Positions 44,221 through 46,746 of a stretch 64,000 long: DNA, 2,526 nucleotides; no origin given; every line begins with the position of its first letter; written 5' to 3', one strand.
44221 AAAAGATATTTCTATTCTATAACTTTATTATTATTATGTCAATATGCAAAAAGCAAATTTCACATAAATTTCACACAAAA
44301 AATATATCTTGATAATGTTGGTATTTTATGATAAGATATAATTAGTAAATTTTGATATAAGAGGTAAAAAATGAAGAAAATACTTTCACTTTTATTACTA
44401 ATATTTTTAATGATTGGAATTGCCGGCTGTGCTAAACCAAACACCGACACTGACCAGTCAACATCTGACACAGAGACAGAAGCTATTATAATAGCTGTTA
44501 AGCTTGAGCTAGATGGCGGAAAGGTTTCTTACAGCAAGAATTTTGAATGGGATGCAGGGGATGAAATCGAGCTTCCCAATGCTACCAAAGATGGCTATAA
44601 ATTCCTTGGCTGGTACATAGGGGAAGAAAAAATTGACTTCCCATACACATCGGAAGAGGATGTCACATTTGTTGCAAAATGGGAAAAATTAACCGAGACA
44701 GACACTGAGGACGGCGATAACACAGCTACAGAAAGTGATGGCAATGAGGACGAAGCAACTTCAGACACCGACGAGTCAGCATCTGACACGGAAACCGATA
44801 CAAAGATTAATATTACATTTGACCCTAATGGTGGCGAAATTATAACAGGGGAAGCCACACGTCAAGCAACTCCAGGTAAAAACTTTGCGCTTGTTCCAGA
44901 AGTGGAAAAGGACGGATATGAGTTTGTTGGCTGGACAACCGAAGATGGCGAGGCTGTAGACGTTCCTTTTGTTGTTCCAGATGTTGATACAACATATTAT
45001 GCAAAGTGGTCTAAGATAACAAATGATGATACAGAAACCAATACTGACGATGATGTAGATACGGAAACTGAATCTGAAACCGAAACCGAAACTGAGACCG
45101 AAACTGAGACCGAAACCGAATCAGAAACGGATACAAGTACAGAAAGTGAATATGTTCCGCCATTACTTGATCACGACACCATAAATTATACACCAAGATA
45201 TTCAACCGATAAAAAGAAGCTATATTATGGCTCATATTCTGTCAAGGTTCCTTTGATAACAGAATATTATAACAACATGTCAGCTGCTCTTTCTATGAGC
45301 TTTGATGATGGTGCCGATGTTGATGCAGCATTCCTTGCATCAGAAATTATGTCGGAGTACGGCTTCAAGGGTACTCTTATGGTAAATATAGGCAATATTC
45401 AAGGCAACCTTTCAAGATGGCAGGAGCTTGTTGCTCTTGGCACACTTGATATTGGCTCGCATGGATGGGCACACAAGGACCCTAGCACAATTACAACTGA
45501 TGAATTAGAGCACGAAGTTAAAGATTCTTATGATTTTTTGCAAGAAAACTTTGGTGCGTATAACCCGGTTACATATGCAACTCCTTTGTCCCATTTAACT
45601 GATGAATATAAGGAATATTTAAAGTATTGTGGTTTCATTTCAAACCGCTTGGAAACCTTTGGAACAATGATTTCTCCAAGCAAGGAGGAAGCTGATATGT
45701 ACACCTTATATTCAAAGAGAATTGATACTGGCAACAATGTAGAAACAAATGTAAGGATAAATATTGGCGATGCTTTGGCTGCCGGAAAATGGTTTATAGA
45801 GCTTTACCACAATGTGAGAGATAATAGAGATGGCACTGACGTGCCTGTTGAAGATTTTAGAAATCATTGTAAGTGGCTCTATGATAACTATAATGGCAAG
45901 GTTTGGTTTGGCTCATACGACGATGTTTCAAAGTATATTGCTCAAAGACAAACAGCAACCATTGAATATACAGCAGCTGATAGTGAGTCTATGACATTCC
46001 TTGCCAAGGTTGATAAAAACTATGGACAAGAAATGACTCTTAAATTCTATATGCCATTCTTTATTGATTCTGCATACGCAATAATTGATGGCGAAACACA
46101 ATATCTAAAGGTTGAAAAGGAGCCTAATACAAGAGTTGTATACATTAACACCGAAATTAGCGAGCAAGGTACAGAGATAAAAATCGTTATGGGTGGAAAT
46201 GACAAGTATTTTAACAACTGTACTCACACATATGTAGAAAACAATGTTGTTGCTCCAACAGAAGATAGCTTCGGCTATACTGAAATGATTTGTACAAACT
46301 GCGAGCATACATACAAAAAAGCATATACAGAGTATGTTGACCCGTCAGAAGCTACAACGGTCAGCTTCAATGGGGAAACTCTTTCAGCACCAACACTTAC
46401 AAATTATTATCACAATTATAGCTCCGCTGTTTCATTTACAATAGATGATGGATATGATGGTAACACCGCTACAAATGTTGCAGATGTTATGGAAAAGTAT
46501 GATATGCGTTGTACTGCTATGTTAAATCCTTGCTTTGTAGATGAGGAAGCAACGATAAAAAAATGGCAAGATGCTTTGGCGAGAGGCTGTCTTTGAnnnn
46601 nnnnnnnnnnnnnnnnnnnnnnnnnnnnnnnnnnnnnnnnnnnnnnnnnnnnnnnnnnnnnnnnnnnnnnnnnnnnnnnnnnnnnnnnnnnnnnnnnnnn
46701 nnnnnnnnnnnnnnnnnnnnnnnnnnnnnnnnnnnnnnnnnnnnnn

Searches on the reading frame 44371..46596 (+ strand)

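Call 4: search_protein_families(library=pfam, proteins=[window:44371-46596:+], max_evalue=1)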
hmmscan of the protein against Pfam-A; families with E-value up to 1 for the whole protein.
window:44371-46596:+ (741 aa): 5 families
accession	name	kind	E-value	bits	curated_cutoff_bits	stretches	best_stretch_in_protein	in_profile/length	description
PF01522.26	Polysacc_deac_1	-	5.9e-19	68.7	23.1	2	307-422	9-121/124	Polysaccharide deacetylase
PF09479.16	Flg_new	-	2e-16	60.3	27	2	147-212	2-65/65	Listeria-Bacteroides repeat domain (List_Bact_rpt)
PF18998.6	Flg_new_2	-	3.7e-08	33.7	23.6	2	148-216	3-72/73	Divergent InlB B-repeat domain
PF06390.17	NESP55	-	0.0048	17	35.4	1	219-263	108-152/261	Neuroendocrine-specific golgi protein P55 (NESP55)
PF08460.16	SH3_5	-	0.012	16.1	22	0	179-194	47-62/68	Bacterial SH3 domain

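Call 5: search_protein_families(library=ncbifam, proteins=[window:44371-46596:+], max_evalue=1)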
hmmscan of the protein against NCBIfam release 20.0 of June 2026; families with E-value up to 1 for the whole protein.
window:44371-46596:+ (741 aa): 8 families
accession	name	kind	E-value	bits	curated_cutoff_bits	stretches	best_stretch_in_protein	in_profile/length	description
NF045820.1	PgAcgDacpgdA_Strep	equivalog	1.1e-10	41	800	2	306-428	269-388/463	peptidoglycan-N-acetylglucosamine deacetylase PgdA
TIGR02543.1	List_Bact_rpt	repeat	1.4e-10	41.3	20.95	2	180-217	3-44/44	TIGR02543 family repeat protein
TIGR02764.1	spore_ybaN_pdaB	equivalog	4.7e-05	23.2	237.4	1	306-396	7-96/191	polysaccharide deacetylase family sporulation protein PdaB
NF050820.1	PolSacchBiosHfsH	equivalog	5.2e-05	23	400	1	305-485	34-213/249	oligosaccharide deacetylase HfsH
TIGR04243.1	nodulat_NodB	equivalog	0.00075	19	240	1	307-396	4-92/197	chitooligosaccharide deacetylase NodB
TIGR02873.1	spore_ylxY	hypoth_equivalog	0.0027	17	391.5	1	325-395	105-174/268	probable sporulation protein, polysaccharide deacetylase family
NF053514.2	JUQZ_fam_ocin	equivalog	0.12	12.6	40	1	1-66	1-62/107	BLB8/JUQZ-1 family protein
NF041428.1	TrsH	subfamily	0.35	11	150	1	1-35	1-33/149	TrsH/TraH family protein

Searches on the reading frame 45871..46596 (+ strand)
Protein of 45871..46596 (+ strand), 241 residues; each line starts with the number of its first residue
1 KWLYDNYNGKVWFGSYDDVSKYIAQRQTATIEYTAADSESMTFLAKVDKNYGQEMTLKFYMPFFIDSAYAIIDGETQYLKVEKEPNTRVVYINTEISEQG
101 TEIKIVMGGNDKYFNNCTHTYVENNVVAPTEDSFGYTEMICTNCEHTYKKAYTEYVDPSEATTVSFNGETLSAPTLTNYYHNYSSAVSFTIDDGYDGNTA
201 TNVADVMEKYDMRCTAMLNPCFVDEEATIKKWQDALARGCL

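Call 72: find_homologous_proteins(query=window:45871-46596:+, max_evalue=0.00001)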
Query window:45871-46596:+ (241 aa): 5 proteins with E <= 0.00001 among 70 candidates.
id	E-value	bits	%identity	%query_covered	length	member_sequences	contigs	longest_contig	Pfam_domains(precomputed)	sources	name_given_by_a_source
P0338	9.6e-129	446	87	92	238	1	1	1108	-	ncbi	-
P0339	4.4e-69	251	68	65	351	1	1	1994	PF01522.27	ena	-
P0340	4.7e-61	225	75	55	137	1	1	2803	-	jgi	jgi:hypothetical protein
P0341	2.2e-45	173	61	55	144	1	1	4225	-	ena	-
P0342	9.5e-45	171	37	88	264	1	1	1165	-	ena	-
